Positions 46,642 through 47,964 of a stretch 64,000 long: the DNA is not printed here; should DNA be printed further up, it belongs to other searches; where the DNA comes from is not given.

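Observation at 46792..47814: Half-length Csx17/Cas8u-like large subunit overlapping cas3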

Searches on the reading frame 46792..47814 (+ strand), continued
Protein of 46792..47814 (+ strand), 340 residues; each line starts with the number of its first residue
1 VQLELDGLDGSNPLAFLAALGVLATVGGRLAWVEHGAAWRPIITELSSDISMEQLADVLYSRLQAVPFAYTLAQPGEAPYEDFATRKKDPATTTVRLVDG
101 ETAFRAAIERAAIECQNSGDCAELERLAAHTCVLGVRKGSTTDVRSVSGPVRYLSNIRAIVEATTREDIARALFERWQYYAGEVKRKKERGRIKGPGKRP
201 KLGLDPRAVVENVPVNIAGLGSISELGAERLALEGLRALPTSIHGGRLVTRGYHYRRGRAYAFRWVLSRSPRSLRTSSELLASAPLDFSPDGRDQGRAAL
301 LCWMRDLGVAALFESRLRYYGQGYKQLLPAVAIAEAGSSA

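Call 42: search_dna_similar(query=L021:8204-9997:+, collection=plasmids, mode=protein, max_rows=40)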
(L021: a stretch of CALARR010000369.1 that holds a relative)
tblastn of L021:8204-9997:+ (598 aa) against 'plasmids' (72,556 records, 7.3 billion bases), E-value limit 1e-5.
Records with a match: 194; places in all: 241; records where one place covers at least 80% of the query: 87.
Best place of each record, by identity: <60% 194.
By first word of the organism name: Thermus 19; Nostoc 12; Bacillus 10; Synechocystis 9; Leptolyngbya 6; Streptomyces 6; Picosynechococcus 6; Deinococcus 5; Gloeothece 4; Nitratidesulfovibrio 4; and 80 more.
By predicted mobility (MOB-suite, as given by PLSDB): non-mobilizable 168; conjugative 13; mobilizable 13.
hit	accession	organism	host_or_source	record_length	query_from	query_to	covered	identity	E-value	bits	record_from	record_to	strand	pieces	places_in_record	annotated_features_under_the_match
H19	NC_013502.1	Rhodothermus marinus DSM 4252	-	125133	30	598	95%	50.3%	3e-162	521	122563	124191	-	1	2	cas1: CRISPR-associated endonuclease Cas1 | cas2: CRISPR-associated endonuclease Cas2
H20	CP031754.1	Cereibacter sphaeroides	cell culture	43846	20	598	97%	45.2%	4e-139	454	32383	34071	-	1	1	CRISPR-associated endonuclease Cas4/Cas1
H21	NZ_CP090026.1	Cereibacter azotoformans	cell culture,Aquaculture sediment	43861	20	598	97%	45.2%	4e-139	454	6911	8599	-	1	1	CRISPR-associated endonuclease Cas4/Cas1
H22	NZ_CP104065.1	Alicyclobacillus dauci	cell culture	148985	30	598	94%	40.2%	1e-89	357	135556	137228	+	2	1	none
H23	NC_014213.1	Allomeiothermus silvanus DSM 9946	hot spring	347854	16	598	93%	38.5%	8e-67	281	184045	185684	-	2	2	cas1c: type I-C CRISPR-associated endonuclease Cas1c | cas4: CRISPR-associated protein Cas4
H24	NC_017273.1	Thermus thermophilus SG0.5JP17-16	-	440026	30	598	91%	37.5%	1e-64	274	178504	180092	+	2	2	cas1c: type I-C CRISPR-associated endonuclease Cas1c | cas4: CRISPR-associated protein Cas4 | cas7c: type I-C CRISPR-associated protein Cas7/Csd2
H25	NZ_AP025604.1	Thermus thermophilus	-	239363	30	598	91%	37.5%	1e-64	274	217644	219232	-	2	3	cas1c: type I-C CRISPR-associated endonuclease Cas1c | cas4: CRISPR-associated protein Cas4 | cas7c: type I-C CRISPR-associated protein Cas7/Csd2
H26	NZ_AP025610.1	Thermus thermophilus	-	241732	30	598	91%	37.5%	8e-48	273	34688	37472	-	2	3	transposase | cas1c: type I-C CRISPR-associated endonuclease Cas1c | cas4: CRISPR-associated protein Cas4 | cas7c: type I-C CRISPR-associated protein Cas7/Csd2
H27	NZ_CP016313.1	Thermus brockianus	whole organism,environmental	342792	30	598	92%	36.3%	3e-64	273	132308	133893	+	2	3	cas1c: type I-C CRISPR-associated endonuclease Cas1c | cas4: CRISPR-associated protein Cas4 | cas7c: type I-C CRISPR-associated protein Cas7/Csd2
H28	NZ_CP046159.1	Leptolyngbya sp. BL0902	cell culture,open pond on an algae farm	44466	30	593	94%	35.4%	9e-57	300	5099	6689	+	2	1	cas1d: type I-D CRISPR-associated endonuclease Cas1d | cas4: CRISPR-associated protein Cas4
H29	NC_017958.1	Tistrella mobilis KA081020-065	-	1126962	7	598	94%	34.1%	2e-55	244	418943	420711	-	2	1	record has no annotation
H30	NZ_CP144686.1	Thermus thermophilus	culture,laboratory strain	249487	30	598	90%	35.6%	2e-60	260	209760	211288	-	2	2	cas1: CRISPR-associated endonuclease Cas1 | cas4: CRISPR-associated protein Cas4 | cas2: CRISPR-associated endonuclease Cas2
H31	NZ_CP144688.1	Thermus thermophilus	culture,laboratory strain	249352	30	598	90%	35.6%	2e-60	260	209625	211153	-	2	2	cas1: CRISPR-associated endonuclease Cas1 | cas4: CRISPR-associated protein Cas4 | cas2: CRISPR-associated endonuclease Cas2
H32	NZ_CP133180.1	Thermus thermophilus HB27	bacterial culture,lab culture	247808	30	598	90%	35.6%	2e-60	260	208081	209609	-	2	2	cas1: CRISPR-associated endonuclease Cas1 | cas4: CRISPR-associated protein Cas4 | cas2: CRISPR-associated endonuclease Cas2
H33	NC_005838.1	Thermus thermophilus HB27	-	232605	30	598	90%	35.6%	2e-60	260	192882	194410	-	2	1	cas1: CRISPR-associated endonuclease Cas1 | cas4: CRISPR-associated protein Cas4 | cas2: CRISPR-associated endonuclease Cas2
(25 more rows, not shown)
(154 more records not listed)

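Call 43: get_annotated_region(hit=H21, flank=10000)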
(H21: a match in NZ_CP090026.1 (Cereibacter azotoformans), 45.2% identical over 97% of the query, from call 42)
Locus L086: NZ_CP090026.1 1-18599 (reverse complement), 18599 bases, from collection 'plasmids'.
description: Cereibacter azotoformans strain SY5 plasmid p4, complete sequence
organism: Cereibacter azotoformans (NCBI taxid 43057)
taxonomy: Bacteria; Pseudomonadota; Alphaproteobacteria; Rhodobacterales; Paracoccaceae; Cereibacter; Cereibacter azotoformans
host: -; source: cell culture,Aquaculture sediment; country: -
typing (MOB-suite, as given by PLSDB): non-mobilizable
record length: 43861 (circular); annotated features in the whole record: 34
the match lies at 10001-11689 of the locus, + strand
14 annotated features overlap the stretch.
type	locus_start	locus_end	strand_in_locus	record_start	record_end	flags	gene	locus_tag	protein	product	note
CDS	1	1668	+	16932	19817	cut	-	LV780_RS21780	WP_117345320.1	Tn3 family transposase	-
CDS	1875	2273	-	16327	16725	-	-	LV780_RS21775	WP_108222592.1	helix-turn-helix transcriptional regulator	-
CDS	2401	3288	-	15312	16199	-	-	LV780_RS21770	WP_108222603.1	WYL domain-containing protein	-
CDS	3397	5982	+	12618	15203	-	cas3u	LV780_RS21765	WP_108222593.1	type I-U CRISPR-associated helicase/endonuclease Cas3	GO:0043571 - maintenance of CRISPR repeat elements [Evidence IEA]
CDS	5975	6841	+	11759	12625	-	cas8c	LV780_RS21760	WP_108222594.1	type I-U CRISPR-associated protein Cas8c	-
CDS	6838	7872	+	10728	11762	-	cas7u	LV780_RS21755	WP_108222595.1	type I-U CRISPR-associated RAMP protein Csb1/Cas7u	GO:0043571 - maintenance of CRISPR repeat elements [Evidence IEA]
CDS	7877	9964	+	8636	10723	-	csb2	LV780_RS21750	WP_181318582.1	type I-U CRISPR-associated protein Csb2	GO:0043571 - maintenance of CRISPR repeat elements [Evidence IEA]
CDS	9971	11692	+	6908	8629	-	-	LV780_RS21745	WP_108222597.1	CRISPR-associated endonuclease Cas4/Cas1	-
CDS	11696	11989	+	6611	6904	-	cas2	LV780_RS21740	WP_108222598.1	CRISPR-associated endonuclease Cas2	GO:0043571 - maintenance of CRISPR repeat elements [Evidence IEA]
CDS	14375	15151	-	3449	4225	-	-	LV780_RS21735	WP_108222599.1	RES family NAD+ phosphorylase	-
CDS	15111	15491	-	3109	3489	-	-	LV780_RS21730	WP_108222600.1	XRE family transcriptional regulator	-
CDS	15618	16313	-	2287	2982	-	-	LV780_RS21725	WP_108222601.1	recombinase family protein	GO:0006310 - DNA recombination [Evidence IEA]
CDS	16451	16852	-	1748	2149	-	-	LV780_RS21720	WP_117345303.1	type II toxin-antitoxin system VapC family toxin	-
CDS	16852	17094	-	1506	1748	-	-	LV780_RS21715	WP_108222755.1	type II toxin-antitoxin system Phd/YefM family antitoxin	-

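Call 44: get_annotated_region(hit=H22, flank=10000)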
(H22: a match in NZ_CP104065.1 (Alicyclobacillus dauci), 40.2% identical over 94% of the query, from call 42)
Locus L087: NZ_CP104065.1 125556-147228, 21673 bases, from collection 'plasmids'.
description: Alicyclobacillus dauci strain DSM 28700 plasmid unnamed1, complete sequence
organism: Alicyclobacillus dauci (NCBI taxid 1475485)
taxonomy: Bacteria; Bacillota; Bacilli; Bacillales; Alicyclobacillaceae; Alicyclobacillus; Alicyclobacillus dauci
host: -; source: cell culture; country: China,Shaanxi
typing (MOB-suite, as given by PLSDB): non-mobilizable
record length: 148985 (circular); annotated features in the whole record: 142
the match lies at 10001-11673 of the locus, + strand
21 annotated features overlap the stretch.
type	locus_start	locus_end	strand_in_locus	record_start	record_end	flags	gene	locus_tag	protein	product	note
CDS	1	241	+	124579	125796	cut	-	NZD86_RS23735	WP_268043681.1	TIGR02678 family protein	-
CDS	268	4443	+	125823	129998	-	-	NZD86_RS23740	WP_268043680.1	TIGR02680 family protein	-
CDS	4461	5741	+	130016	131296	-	-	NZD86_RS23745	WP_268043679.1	TIGR02679 domain-containing protein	-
CDS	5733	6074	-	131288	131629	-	-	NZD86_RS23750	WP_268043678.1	type II toxin-antitoxin system PemK/MazF family toxin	-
CDS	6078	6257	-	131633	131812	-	-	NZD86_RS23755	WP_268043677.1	hypothetical protein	-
CDS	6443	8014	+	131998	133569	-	cas12b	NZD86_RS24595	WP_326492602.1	type V CRISPR-associated protein Cas12b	-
CDS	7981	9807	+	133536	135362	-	cas12b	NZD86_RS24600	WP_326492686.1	type V CRISPR-associated protein Cas12b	-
CDS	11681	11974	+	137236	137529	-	cas2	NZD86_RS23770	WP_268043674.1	CRISPR-associated endonuclease Cas2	GO:0043571 - maintenance of CRISPR repeat elements [Evidence IEA]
CDS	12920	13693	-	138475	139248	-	-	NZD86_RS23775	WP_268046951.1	exodeoxyribonuclease III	-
CDS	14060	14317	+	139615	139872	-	-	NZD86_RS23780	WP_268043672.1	YciI family protein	-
CDS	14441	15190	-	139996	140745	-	-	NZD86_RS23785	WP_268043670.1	IclR family transcriptional regulator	GO:0006355 - regulation of DNA-templated transcription [Evidence IEA]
CDS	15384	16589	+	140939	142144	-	-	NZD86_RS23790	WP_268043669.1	FAD-dependent monooxygenase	-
CDS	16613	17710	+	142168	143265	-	-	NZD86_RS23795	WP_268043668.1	cupin domain-containing protein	-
CDS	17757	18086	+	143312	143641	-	-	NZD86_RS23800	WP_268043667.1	hypothetical protein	-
CDS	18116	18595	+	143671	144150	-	-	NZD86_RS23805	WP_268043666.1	fumarylacetoacetate hydrolase family protein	-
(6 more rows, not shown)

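Call 45: search_protein_families(library=ncbifam, proteins=[L086:5975-6838:+, L025:9911-10894:+, L037:9962-10942:+], max_evalue=1)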
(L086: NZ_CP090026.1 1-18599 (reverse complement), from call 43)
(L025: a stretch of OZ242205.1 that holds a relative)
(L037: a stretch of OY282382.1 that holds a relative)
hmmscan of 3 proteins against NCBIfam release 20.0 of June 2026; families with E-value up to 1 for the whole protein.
L086:5975-6838:+ (288 aa): 1 family
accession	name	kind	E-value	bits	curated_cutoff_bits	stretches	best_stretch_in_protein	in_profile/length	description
TIGR04106.1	cas8c_GSU0052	equivalog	3.1e-64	217.3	125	1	5-287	3-282/282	type I-G CRISPR-associated protein Cas8g2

L025:9911-10894:+ (328 aa): 1 family
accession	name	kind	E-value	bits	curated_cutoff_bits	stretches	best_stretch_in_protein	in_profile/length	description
NF049934.1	adjac_Cas3_IG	equivalog_domain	1.1e-79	268.2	65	1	33-325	1-298/299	type I-G CRISPR-associated protein, Cas3-extension family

L037:9962-10942:+ (327 aa): 1 family
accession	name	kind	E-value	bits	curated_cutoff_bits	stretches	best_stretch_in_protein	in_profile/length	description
NF049934.1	adjac_Cas3_IG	equivalog_domain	5.5e-62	210.1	65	1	16-324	1-299/299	type I-G CRISPR-associated protein, Cas3-extension family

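Call 57: search_protein_families(library=ncbifam, proteins=[L021:8204-9997:+, L036:11463-11750:+, L030:21-734:+], max_evalue=0.01)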
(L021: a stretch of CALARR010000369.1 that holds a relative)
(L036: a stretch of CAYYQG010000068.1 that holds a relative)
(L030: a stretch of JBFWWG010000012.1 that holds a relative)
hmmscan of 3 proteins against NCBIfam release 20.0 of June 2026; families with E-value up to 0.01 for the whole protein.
L021:8204-9997:+ (598 aa): 10 families
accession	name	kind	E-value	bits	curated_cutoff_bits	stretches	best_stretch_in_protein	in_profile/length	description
NF049935.1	cas4g_cas1g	exception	3.3e-230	765.2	560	1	31-598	1-546/546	CRISPR-associated endonuclease Cas4g/Cas1g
TIGR03640.1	cas1_DVULG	exception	5.7e-90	301.9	385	1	273-596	6-339/340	type I-C CRISPR-associated endonuclease Cas1c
TIGR04093.1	cas1_CYANO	exception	7.9e-88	294.6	385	1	273-597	3-333/334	type I-D CRISPR-associated endonuclease Cas1d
TIGR00287.1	cas1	equivalog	8.8e-87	291.2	71.7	1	273-590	2-324/327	CRISPR-associated endonuclease Cas1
TIGR03983.1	cas1_MYXAN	equivalog_domain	1.8e-65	221.1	358.05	1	262-590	3-339/347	type I-MYXAN CRISPR-associated endonuclease Cas1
TIGR03641.1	cas1_HMARI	exception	7.7e-56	189.7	304.1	1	273-588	3-314/324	type I-B CRISPR-associated endonuclease Cas1b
TIGR04329.1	cas1_PREFRAN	exception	4e-24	85.3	300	1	296-544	34-274/317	type V CRISPR-associated endonuclease Cas1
TIGR00372.1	cas4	equivalog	5e-22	78.6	65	2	111-242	53-180/180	CRISPR-associated protein Cas4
TIGR03639.1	cas1_NMENI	exception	2.5e-14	53.3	120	1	286-519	16-232/278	type II CRISPR-associated endonuclease Cas1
TIGR03638.1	cas1_ECOLI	exception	1.7e-07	30.8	215.6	1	406-509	120-221/269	type I-E CRISPR-associated endonuclease Cas1e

L036:11463-11750:+ (96 aa): 1 family
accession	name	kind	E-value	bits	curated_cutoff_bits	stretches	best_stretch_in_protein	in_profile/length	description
TIGR01573.1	cas2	equivalog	2e-08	34.4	24.5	1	5-69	3-71/96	CRISPR-associated endonuclease Cas2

L030:21-734:+ (238 aa): 0 families

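Call 58: find_homologous_proteins(query=L086:5975-6838:+)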
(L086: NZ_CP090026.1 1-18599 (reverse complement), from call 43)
Query L086:5975-6838:+ (288 aa): 2081 proteins with E <= 0.001 among 8000 candidates; the best 120 are listed.
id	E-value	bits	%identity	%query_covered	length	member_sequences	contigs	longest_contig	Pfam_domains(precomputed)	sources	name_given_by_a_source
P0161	5.0e-142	490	74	100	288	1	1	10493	-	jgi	-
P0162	3.4e-131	455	71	100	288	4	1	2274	-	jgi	jgi:CRISPR-associated protein Csx14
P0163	3.2e-130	452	70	100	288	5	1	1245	-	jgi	jgi:CRISPR-associated protein Csx14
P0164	5.9e-123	428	68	100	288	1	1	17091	-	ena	-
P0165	2.5e-120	419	66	100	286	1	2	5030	-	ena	-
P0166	8.2e-120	417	66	99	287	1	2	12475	-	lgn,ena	-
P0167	1.4e-119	417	67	100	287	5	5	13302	-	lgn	-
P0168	3.0e-117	409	67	100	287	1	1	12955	-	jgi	jgi:CRISPR-associated protein Csx14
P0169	6.3e-104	365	60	100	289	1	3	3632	-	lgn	-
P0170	1.7e-84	301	53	99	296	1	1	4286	-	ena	-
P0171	2.1e-84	301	53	99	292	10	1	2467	-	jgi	jgi:CRISPR-associated protein Csb3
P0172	5.1e-84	300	52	99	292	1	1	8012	-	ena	-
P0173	2.1e-83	298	54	99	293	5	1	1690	-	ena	-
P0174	3.9e-83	297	78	58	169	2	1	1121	-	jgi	jgi:CRISPR-associated protein Csx14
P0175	1.5e-82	295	50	99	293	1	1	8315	-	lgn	-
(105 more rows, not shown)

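Call 67: predict_structure(alignment_id=A2)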
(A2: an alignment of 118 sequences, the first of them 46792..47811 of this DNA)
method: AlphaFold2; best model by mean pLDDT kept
length: 340 residues; sequences in the alignment: 118
mean_pLDDT: 88.1   pTM: 0.90
mean pLDDT of the five models: 88.1, 87.4, 86.3, 85.6, 85.2
residues with pLDDT >= 90: 229; 70-90: 63; 50-70: 41; < 50: 7
segments of 3 or more residues with pLDDT < 50: 192-194, 212-214
pLDDT, mean of each block of 10 residues (from residue 1): 97 98 98 97 96 98 96 91 74 71 92 97 96 80 75 88 96 92 58 63 83 54 88 98 93 95 97 98 89 85 97 95 89 82
secondary structure, 60 per line:
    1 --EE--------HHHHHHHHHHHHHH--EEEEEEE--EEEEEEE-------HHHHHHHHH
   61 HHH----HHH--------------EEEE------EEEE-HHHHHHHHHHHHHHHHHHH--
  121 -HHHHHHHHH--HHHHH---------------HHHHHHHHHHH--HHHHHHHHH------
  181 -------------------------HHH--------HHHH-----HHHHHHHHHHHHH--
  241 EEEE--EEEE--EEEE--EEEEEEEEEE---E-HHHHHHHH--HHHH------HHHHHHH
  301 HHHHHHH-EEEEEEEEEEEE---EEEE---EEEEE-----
elements in order: H13-26 E29-35 E38-44 H52-63 E85-88 E95-98 H100-118 H122-130 H133-137 H153-163 H166-174 H217-220 H226-238 E241-244 E247-250 E253-256 E259-268 H274-281 H284-287 H294-307 E309-320 E324-327 E331-335

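Call 70: fold_search(model_id=the predicted structure, library=pdb)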
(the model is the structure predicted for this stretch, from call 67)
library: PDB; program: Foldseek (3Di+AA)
matches with E <= 10: 247; with E <= 0.001: 0
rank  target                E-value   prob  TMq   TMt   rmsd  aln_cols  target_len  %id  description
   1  7mwq_A                1.2e+00  0.06  0.13  0.19  12.9       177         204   12  Structure of De Novo designed beta sheet heterodimer LHD29A53/B53 (released 2022-01-19)
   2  2z04_B                2.0e+00  0.05  0.07  0.07  13.0        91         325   10  Crystal structure of phosphoribosylaminoimidazole carboxylase ATPase subunit from Aquifex aeolicus (released 2007-11-06)
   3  2z04_A                2.0e+00  0.04  0.07  0.08  13.1        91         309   10  Crystal structure of phosphoribosylaminoimidazole carboxylase ATPase subunit from Aquifex aeolicus (released 2007-11-06)
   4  8evz_C                2.3e+00  0.06  0.09  0.09  14.8        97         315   18  DdlB from Pseudomonas aeruginosa PAO1 in complex with ADP and phosphorylated D-cycloserine (released 2023-08-30)
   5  8qdx_A                2.7e+00  0.02  0.11  0.07  34.1       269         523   15  E. coli DNA gyrase bound to a DNA crossover (released 2024-04-10)
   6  8z0q_C                2.8e+00  0.05  0.06  0.05  14.8        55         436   14  Cryo-EM structure of dimer HtmB2-CT (released 2025-03-19)
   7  5kkn_B                2.8e+00  0.04  0.08  0.06  14.8        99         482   12  Crystal structure of human ACC2 BC domain in complex with ND-646, the primary amide of ND-630 (released 2016-07-13)
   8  8z0r_A                2.8e+00  0.02  0.06  0.06  18.6        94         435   13  Cryo-EM structure of tetramer HtmB2-CT (released 2025-03-19)
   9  4wis_A                2.9e+00  0.04  0.10  0.06   9.5        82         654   12  Crystal structure of the lipid scramblase nhTMEM16 in crystal form 1 (released 2014-11-12)
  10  6dgi_A                2.9e+00  0.03  0.08  0.08  17.9       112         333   11  The crystal structure of D-alanyl-alanine synthetase A from Vibrio cholerae O1 biovar eltor str. N16961 (released 2018-05-30)
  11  8z0r_B                2.9e+00  0.02  0.07  0.06  18.4        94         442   13  Cryo-EM structure of tetramer HtmB2-CT (released 2025-03-19)
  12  3jtp_A                3.1e+00  0.13  0.12  0.33   5.6        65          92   15  crystal structure of the C-terminal domain of MecA (released 2009-09-29)
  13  3k3p_B                3.3e+00  0.10  0.07  0.08   9.2        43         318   19  Crystal Structure of the Apo Form of D-Alanine:D-Alanine Ligase (DDl) from Streptococcus mutans (released 2010-09-15)
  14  3h20                  3.3e+00  0.03  0.13  0.14  33.4       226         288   12  Crystal structure of primase RepB' (released 2009-04-28)
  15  7elw_b                3.3e+00  0.01  0.09  0.06  19.5       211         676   14  Crystal structure of RNase L in complex with Myricetin (released 2021-11-24)
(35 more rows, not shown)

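Call 74: search_solved_structures(query=A2, max_evalue=10, show_alignments=3)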
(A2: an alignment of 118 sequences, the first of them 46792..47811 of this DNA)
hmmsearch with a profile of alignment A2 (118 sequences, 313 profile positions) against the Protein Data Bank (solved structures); distinct sequences matched with E-value up to 10: 1.
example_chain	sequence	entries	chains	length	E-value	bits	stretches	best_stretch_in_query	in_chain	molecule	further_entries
8b2x_M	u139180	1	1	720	0.12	15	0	5-46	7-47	Type I-G CRISPR Cascade large subunit CSX17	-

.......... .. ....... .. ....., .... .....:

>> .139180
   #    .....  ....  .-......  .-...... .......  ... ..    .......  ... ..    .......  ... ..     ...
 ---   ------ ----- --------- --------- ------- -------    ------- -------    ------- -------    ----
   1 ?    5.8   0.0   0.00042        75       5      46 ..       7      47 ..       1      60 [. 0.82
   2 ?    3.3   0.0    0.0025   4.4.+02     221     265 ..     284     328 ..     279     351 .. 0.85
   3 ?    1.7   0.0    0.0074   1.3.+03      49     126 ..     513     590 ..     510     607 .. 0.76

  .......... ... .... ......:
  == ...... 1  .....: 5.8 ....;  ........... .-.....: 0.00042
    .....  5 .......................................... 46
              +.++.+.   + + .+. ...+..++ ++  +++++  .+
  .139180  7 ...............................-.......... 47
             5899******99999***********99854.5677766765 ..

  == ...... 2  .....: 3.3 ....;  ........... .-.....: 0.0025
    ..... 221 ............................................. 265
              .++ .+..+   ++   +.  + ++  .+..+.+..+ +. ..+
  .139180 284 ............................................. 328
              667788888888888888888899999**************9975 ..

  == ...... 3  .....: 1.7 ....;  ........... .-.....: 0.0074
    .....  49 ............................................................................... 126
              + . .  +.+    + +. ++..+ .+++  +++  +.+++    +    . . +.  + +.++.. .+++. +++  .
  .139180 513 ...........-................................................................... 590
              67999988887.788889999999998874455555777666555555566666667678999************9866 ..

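Call 75: search_solved_structures(query=L086:6838-7869:+, max_evalue=0.01)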
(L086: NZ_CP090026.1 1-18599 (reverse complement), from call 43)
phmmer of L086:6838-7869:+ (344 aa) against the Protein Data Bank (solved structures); distinct sequences matched with E-value up to 0.01: 0.
